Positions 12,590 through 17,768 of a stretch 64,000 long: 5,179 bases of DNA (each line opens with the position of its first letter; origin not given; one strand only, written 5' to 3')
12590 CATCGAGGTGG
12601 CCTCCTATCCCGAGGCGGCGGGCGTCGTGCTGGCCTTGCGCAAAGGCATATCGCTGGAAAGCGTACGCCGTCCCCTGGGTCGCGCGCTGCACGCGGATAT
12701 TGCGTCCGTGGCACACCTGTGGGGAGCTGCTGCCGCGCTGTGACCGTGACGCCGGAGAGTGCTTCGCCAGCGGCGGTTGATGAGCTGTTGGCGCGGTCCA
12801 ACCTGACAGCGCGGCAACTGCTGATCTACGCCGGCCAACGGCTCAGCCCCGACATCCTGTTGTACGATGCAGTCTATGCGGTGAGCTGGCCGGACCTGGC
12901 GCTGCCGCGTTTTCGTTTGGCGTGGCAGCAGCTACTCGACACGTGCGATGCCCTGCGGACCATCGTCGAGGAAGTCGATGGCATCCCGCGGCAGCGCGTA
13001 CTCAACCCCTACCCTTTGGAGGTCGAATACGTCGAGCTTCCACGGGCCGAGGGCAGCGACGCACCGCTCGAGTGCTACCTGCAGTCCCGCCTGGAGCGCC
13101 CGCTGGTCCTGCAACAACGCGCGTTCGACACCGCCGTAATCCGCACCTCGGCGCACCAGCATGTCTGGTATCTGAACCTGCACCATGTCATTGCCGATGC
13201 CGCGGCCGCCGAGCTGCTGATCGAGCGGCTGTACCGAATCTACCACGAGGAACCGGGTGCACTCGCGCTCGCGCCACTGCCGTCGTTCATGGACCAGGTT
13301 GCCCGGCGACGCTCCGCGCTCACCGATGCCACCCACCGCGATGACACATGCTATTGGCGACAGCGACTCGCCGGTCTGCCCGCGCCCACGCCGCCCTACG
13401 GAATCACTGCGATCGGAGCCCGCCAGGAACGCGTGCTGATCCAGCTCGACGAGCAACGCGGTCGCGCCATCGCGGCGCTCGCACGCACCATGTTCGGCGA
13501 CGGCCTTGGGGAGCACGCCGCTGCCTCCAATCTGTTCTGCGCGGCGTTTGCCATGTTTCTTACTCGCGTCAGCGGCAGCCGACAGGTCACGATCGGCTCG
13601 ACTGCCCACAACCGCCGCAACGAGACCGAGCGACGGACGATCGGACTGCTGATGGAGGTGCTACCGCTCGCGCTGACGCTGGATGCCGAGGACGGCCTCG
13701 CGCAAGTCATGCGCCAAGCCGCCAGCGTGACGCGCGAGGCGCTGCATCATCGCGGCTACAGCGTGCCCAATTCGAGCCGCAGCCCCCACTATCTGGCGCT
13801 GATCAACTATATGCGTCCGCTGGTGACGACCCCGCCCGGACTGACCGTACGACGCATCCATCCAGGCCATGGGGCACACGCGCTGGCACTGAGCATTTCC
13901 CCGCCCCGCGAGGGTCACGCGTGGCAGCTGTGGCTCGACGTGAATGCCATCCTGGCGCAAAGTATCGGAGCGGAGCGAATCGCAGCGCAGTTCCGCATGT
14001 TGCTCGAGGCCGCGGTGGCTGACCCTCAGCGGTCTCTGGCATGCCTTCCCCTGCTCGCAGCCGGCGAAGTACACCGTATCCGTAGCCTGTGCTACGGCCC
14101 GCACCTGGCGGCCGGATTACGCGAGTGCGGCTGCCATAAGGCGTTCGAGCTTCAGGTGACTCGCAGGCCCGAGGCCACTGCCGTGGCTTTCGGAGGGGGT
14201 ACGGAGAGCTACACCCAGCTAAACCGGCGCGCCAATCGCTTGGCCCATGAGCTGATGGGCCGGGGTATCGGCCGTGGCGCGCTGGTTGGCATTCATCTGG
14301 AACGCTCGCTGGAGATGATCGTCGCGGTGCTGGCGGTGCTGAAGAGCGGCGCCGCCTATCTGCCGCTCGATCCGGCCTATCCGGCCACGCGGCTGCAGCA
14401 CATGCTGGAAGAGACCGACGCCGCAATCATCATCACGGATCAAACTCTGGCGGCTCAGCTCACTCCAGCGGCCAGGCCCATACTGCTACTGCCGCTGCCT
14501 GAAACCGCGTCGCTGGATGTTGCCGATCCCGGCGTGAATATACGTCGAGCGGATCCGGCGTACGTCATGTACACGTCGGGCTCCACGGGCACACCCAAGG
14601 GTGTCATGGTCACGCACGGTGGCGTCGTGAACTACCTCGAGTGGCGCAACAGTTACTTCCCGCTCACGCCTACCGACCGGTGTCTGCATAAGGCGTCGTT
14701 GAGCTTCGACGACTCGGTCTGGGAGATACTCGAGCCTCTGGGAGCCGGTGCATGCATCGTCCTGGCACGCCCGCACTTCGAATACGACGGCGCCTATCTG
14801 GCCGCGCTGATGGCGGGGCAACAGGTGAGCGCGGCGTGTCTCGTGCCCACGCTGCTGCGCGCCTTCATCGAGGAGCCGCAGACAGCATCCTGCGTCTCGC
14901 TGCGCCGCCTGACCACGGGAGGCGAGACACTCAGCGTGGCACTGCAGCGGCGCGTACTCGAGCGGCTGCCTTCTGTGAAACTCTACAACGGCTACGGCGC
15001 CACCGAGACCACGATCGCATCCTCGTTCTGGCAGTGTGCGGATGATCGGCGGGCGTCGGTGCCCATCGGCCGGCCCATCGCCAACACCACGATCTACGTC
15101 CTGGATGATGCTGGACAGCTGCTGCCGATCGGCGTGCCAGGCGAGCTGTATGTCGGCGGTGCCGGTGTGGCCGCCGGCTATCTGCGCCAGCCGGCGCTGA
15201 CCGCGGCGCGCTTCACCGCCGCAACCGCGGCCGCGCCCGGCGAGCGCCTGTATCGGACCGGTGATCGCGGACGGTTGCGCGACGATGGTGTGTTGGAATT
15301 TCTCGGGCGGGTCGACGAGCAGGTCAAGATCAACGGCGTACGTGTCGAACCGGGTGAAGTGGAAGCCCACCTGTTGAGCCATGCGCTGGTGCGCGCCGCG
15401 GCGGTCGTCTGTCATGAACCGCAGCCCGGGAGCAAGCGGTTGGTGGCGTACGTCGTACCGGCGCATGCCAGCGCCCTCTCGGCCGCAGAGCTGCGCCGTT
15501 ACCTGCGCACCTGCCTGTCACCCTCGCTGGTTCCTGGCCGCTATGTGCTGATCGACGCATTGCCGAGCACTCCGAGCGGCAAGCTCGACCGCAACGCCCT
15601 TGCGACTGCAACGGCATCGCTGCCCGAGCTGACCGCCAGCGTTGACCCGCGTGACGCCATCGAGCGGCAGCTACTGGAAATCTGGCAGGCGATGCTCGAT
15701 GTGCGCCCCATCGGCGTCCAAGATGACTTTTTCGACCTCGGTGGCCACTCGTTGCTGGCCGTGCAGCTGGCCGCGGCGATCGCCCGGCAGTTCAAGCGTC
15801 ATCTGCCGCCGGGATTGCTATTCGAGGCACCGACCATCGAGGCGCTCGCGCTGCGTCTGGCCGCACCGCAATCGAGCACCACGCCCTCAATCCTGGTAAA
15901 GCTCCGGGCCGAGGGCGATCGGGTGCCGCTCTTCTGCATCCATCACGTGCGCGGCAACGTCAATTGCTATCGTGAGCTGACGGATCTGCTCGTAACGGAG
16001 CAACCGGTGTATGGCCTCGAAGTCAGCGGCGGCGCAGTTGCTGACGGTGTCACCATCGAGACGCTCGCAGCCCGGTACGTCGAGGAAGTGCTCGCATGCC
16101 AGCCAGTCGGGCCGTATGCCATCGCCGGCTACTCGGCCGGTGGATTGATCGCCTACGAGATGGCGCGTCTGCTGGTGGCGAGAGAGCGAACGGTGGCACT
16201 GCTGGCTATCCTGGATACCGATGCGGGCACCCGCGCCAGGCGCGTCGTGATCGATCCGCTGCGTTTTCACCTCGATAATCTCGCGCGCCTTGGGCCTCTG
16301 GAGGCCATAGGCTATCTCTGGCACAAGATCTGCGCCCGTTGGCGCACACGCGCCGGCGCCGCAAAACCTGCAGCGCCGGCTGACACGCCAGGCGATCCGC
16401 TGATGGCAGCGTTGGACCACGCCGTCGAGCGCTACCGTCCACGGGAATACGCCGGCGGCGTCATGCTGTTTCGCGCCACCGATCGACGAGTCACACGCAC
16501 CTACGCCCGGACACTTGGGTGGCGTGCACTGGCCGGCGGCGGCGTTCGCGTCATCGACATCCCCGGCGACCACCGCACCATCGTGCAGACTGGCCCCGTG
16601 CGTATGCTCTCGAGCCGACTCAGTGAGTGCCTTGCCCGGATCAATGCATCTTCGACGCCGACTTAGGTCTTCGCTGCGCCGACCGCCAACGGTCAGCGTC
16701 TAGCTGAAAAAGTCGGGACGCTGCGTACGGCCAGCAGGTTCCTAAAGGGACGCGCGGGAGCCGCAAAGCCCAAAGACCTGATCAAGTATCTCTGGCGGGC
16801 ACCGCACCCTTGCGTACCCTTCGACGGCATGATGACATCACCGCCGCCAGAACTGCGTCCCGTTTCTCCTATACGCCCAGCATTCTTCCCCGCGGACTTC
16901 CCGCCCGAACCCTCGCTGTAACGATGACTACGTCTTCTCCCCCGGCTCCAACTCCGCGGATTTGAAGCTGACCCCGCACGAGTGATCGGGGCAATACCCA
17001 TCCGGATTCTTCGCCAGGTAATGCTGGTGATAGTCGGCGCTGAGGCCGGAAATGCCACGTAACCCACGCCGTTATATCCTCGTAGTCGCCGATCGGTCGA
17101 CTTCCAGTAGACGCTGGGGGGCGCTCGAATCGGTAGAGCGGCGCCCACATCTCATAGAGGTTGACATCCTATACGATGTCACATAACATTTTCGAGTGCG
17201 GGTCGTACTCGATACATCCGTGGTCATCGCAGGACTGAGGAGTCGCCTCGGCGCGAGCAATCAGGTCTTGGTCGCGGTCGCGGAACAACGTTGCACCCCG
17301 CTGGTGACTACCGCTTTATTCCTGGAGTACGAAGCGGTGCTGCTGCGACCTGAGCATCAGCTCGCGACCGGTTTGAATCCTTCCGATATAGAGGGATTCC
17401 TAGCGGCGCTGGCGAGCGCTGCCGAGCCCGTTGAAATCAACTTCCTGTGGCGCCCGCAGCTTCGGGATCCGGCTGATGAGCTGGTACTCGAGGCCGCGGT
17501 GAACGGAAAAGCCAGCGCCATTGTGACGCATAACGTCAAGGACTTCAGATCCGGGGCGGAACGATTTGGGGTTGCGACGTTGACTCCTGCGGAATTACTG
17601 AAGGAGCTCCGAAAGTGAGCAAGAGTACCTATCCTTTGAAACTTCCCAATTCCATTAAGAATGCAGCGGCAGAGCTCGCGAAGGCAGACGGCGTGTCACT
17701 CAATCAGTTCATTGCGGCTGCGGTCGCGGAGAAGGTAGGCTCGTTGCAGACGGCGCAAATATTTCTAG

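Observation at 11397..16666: Orphan two-gene cluster: DUF3326-like protein translationally coupled to a single-module C-A-T-TE NRPS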

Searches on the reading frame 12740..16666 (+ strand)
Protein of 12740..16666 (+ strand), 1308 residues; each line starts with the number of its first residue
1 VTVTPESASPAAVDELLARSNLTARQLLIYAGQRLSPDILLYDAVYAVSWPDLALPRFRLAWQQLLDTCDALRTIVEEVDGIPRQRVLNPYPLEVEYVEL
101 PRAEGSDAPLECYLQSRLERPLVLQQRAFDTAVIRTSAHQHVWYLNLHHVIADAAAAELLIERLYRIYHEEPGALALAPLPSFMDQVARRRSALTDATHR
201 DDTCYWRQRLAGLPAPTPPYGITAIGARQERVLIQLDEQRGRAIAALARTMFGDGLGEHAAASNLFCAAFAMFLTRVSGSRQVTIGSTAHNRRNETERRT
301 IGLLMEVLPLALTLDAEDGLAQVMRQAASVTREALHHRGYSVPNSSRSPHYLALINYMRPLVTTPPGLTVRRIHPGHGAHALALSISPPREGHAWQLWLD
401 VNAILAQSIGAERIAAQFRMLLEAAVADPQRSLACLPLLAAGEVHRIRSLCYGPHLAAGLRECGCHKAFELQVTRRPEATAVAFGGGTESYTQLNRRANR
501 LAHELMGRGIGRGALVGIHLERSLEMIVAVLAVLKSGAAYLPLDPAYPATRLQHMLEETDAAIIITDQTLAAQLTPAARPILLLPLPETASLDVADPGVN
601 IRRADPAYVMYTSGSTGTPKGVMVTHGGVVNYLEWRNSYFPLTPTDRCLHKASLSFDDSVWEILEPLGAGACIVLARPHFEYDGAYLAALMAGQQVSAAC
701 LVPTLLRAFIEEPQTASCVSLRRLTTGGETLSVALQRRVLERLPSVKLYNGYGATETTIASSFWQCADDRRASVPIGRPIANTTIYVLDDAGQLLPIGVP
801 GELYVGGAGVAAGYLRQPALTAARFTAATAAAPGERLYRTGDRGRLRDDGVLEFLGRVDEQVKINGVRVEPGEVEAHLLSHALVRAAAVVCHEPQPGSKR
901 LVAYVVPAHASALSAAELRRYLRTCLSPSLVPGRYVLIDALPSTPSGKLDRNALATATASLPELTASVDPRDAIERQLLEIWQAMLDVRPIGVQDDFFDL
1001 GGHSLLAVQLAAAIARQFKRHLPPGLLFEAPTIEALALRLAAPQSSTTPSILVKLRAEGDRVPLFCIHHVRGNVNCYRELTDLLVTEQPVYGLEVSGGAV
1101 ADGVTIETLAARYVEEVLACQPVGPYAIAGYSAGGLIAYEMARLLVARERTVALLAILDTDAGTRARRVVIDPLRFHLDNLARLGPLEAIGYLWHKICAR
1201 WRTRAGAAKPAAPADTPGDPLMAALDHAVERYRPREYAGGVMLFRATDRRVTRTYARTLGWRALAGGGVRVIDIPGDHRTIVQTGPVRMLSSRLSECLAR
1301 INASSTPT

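Call 7: search_protein_families(library=pfam, proteins=[window:12740-16666:+], max_evalue=0.01)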
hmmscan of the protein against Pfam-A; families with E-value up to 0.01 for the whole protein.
window:12740-16666:+ (1308 aa): 5 families
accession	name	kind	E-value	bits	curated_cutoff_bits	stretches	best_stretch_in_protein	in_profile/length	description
PF00501.34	AMP-binding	-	4.7e-90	302.6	29.9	1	469-815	1-384/384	AMP-binding enzyme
PF00668.25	Condensation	-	1.5e-38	133.1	30.6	1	51-340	37-329/456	Condensation domain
PF00975.26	Thioesterase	-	6.1e-25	89.2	26.4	1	1063-1285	2-214/226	Thioesterase domain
PF00550.31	PP-binding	-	1.1e-15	58.1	20.8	1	977-1037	2-64/67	Phosphopantetheine attachment site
PF13193.12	AMP-binding_C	-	1.1e-11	45.9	24.5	1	873-948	1-76/76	AMP-binding enzyme C-terminal domain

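Call 8: search_protein_families(library=ncbifam, proteins=[window:12740-16666:+], max_evalue=0.01)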
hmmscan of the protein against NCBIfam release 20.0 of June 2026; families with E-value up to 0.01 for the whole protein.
window:12740-16666:+ (1308 aa): 109 families (the best 25 are shown)
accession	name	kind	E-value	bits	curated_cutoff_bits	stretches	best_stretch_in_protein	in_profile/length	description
NF004282.0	PRK05691.1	subfamily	7.7e-192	639.5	4090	1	58-1046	715-1711/4334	non-ribosomal peptide synthase/polyketide synthase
NF041803.1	NRPS_SolG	exception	1.2e-137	460.2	2200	1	465-1039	563-1154/1163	solanimycin non-ribosomal peptide synthetase SolG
NF038078.1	NRPS_MxcG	equivalog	1e-136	457.1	2300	1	19-1046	4-1047/1442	myxochelin non-ribosomal peptide synthetase MxcG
TIGR01733.1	AA-adenyl-dom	subfamily_domain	3.4e-134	447.7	317.4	1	490-889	1-409/409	amino acid adenylation domain-containing protein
NF007605.2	PRK10252.1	equivalog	6.4e-130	434.7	2400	1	132-1160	120-1166/1292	enterobactin non-ribosomal peptide synthetase EntF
NF047350.1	aureusi_NRPS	equivalog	1.6e-116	390.2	2500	1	277-1046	230-981/2373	aureusimine non-ribosomal peptide synthetase AusA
NF003417.0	PRK04813.1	subfamily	4.2e-77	259.8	476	1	473-956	13-501/505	D-alanine--poly(phosphoribitol) ligase subunit DltA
TIGR01734.1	D-ala-DACP-lig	equivalog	6.8e-75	252.5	559.85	1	474-956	11-500/504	D-alanine--poly(phosphoribitol) ligase subunit DltA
TIGR03098.1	ligase_PEP_1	hypoth_equivalog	8.1e-71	239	592.35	1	466-956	3-516/517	acyl-CoA ligase (AMP-forming), exosortase A system-associated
NF004837.0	PRK06187.1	subfamily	1.9e-69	234.3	476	2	597-955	163-519/531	long-chain-fatty-acid--CoA ligase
TIGR03443.1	alpha_am_amid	equivalog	3.4e-67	226.8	1030.1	3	608-911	419-754/1390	L-aminoadipate-semialdehyde dehydrogenase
NF004822.0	PRK06178.1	equivalog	4e-54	184.2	782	2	602-957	211-566/571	acyl-CoA synthetase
NF004511.1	PRK05852.1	equivalog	7.5e-54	183.2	650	1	469-957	5-503/505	FadD7 family fatty acid--CoA ligase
NF006181.0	PRK08314.1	subfamily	5.4e-51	173.5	705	2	597-954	197-550/563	long-chain-fatty-acid--CoA ligase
NF006182.0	PRK08316.1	subfamily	1.5e-49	168.9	663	1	473-954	21-513/523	fatty acyl-CoA synthetase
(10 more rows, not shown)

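Call 24: search_solved_structures(query=window:12740-16663:+, max_evalue=1e-20)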
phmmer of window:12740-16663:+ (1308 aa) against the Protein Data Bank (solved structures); distinct sequences matched with E-value up to 1e-20: 159 (the best 60 are shown).
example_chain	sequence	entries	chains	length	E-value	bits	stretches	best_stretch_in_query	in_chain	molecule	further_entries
6mfz_A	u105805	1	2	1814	4.3e-239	799.8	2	23-1039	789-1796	Linear gramicidin synthase subunit A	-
9be3_A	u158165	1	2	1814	4.9e-239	799.7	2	24-1040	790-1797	Linear gramicidin synthase subunit A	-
9meh_A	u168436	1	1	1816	5e-239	799.7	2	24-1040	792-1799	Linear gramicidin synthase subunit A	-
9be4_A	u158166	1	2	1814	1.9e-238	797.7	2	24-1039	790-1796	Linear gramicidin synthase subunit A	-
6mfy_A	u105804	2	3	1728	1.8e-225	754.8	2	442-1045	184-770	Linear gramicidin synthase subunit A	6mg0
8xjz_C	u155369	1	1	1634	1.9e-160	539.4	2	22-1061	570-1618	Peptide synthetase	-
6p1j_A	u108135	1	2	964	3.9e-141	475.4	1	61-954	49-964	Txo2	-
5u89_A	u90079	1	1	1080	6.4e-136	458.1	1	467-1049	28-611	Amino acid adenylation domain protein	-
9lcq_A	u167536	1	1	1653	2.2e-131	443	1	53-1041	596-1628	PvdL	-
9lcp_A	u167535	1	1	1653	1e-130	440.8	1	53-1041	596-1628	PvdL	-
9lco_A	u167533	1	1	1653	4.3e-130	438.8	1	53-1041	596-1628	PvdL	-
6mfw_A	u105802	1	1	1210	6.8e-126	424.9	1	442-1045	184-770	Linear gramicidin synthase subunit A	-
6mfx_A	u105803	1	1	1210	2.6e-125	422.9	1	464-1045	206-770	Linear gramicidin synthase subunit A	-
9bfd_B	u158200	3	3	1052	9.6e-124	417.7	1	55-1038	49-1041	Tyrocidine synthase 2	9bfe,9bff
9up2_A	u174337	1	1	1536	1.7e-118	400.4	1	53-1040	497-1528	PvdL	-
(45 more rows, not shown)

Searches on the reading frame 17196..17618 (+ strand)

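Call 21: search_protein_families(library=pfam, proteins=[window:17196-17618:+], max_evalue=0.001)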
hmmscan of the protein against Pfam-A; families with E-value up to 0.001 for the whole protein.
window:17196-17618:+ (140 aa): 1 family
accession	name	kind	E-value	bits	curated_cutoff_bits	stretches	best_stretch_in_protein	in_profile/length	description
PF13470.12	PIN_3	-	4.5e-23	82.7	27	1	2-115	1-115/115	PIN domain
